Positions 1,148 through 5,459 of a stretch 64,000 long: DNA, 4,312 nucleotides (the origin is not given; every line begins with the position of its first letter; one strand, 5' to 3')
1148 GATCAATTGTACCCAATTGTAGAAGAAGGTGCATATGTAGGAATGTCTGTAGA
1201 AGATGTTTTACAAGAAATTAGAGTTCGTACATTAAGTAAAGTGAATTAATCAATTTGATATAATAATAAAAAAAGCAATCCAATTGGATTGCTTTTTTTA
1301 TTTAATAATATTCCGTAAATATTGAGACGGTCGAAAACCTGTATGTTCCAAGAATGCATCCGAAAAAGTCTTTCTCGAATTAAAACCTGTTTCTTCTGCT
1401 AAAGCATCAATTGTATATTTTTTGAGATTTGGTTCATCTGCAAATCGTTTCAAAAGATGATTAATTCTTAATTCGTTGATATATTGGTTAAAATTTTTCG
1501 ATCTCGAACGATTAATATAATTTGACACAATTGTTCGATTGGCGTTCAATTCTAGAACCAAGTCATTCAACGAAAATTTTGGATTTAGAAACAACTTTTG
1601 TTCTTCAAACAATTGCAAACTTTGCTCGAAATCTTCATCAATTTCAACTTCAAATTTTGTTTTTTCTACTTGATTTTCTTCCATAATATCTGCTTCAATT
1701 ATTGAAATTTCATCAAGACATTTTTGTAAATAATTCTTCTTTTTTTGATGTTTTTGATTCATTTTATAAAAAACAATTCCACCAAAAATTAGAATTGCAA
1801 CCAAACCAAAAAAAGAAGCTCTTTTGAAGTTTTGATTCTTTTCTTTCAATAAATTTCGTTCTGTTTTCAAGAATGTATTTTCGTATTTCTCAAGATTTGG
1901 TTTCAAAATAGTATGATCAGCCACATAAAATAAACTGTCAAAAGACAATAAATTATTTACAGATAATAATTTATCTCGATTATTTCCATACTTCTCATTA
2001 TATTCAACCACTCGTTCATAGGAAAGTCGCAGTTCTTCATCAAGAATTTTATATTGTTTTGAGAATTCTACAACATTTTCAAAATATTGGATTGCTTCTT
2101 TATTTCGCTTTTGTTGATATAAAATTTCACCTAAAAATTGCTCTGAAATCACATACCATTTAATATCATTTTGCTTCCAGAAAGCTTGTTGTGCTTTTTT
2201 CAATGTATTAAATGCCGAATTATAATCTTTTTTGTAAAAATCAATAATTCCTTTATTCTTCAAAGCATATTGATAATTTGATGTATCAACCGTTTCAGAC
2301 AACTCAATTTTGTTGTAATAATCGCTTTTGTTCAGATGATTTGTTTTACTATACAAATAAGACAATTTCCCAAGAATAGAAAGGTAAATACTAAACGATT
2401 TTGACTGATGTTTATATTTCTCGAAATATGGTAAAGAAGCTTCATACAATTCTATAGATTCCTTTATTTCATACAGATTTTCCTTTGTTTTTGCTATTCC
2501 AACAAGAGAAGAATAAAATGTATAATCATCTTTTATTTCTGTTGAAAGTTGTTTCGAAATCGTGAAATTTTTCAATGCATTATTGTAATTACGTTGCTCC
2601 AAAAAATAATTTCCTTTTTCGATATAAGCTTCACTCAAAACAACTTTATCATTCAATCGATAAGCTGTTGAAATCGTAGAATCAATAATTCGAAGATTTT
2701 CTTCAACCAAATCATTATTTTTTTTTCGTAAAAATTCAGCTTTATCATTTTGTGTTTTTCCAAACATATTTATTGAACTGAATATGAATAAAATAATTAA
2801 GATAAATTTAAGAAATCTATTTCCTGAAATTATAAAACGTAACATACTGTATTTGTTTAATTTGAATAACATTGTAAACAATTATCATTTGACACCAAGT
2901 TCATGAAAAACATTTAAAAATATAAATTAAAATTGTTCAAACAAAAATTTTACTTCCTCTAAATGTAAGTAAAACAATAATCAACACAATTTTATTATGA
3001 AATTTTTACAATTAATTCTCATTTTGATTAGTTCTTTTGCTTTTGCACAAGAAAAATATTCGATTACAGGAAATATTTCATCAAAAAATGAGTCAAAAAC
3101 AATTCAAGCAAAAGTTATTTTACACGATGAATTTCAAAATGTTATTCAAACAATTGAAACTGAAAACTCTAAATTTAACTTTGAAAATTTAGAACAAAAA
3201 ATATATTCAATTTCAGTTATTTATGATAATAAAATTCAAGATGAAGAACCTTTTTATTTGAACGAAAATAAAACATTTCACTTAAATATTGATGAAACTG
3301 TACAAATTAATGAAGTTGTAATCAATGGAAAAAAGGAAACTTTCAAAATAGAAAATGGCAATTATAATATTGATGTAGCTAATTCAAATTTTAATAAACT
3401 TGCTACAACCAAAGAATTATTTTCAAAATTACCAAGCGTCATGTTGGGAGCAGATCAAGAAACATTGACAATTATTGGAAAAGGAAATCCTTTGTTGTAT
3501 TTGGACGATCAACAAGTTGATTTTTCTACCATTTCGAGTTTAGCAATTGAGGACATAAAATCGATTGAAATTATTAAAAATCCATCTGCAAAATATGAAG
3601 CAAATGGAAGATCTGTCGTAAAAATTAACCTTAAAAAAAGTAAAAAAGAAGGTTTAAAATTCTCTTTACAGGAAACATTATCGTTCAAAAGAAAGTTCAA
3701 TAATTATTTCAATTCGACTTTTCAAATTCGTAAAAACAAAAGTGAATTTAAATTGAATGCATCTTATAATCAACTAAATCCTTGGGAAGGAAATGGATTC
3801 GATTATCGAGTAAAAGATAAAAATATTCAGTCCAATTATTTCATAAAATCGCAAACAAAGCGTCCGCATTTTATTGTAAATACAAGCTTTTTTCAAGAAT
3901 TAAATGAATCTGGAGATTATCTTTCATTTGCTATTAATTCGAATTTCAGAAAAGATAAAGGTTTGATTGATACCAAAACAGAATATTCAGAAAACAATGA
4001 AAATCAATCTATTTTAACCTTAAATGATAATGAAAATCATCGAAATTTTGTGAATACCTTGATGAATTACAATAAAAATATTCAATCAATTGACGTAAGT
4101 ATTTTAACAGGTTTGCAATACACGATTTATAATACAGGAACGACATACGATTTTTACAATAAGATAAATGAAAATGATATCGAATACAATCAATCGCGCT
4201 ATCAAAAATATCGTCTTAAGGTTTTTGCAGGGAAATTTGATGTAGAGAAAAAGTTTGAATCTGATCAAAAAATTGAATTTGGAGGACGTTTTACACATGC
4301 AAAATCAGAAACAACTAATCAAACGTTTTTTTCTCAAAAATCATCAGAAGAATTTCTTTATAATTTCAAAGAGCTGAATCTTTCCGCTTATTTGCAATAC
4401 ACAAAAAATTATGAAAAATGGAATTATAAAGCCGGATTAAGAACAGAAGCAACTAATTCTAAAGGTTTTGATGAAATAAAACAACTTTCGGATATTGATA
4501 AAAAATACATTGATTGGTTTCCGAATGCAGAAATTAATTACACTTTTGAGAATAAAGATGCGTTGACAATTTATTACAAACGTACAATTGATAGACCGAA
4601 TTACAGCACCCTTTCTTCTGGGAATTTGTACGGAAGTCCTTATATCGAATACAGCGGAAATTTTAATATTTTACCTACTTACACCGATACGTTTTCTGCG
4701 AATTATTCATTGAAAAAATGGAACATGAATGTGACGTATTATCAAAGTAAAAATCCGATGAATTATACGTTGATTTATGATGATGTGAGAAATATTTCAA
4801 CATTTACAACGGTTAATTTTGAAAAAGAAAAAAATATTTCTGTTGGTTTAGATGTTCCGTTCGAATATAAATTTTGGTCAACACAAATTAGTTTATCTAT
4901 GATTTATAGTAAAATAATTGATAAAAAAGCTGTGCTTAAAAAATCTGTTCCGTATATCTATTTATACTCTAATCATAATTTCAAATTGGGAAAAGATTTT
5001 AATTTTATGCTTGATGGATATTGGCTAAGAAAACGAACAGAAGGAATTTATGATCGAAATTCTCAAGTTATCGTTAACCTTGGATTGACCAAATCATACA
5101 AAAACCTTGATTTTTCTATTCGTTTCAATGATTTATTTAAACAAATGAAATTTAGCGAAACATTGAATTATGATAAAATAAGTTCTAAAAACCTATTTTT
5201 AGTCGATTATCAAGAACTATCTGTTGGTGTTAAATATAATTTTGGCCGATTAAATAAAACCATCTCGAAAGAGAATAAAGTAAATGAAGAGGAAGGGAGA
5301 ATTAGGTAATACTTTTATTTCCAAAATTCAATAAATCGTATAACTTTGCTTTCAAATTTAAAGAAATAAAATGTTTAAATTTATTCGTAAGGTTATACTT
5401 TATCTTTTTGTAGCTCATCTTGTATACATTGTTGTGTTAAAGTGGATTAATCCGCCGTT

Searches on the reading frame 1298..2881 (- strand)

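Call 73: search_protein_families(library=pfam, proteins=[window:1298-2881:-], max_evalue=0.00001)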
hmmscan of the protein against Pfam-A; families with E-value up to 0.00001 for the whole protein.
window:1298-2881:- (527 aa): 3 families
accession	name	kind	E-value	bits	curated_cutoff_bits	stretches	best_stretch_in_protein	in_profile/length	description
PF12833.13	HTH_18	-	2e-10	41.2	33.6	1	445-523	5-79/80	Helix-turn-helix domain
PF13424.12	TPR_12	-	7.9e-07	29.6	30.1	0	207-275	6-76/77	Tetratricopeptide repeat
PF07719.23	TPR_2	-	3.4e-06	27.2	27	0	250-274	7-31/34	Tetratricopeptide repeat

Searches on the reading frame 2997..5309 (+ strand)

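Call 73: search_protein_families(library=pfam, proteins=[window:2997-5309:+], max_evalue=0.00001)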
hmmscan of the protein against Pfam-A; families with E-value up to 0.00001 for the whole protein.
window:2997-5309:+ (770 aa): 1 family
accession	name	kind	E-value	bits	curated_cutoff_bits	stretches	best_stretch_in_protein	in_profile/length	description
PF14905.12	OMP_b-brl_3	-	3.6e-57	194.7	27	1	398-747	45-408/408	Outer membrane protein beta-barrel family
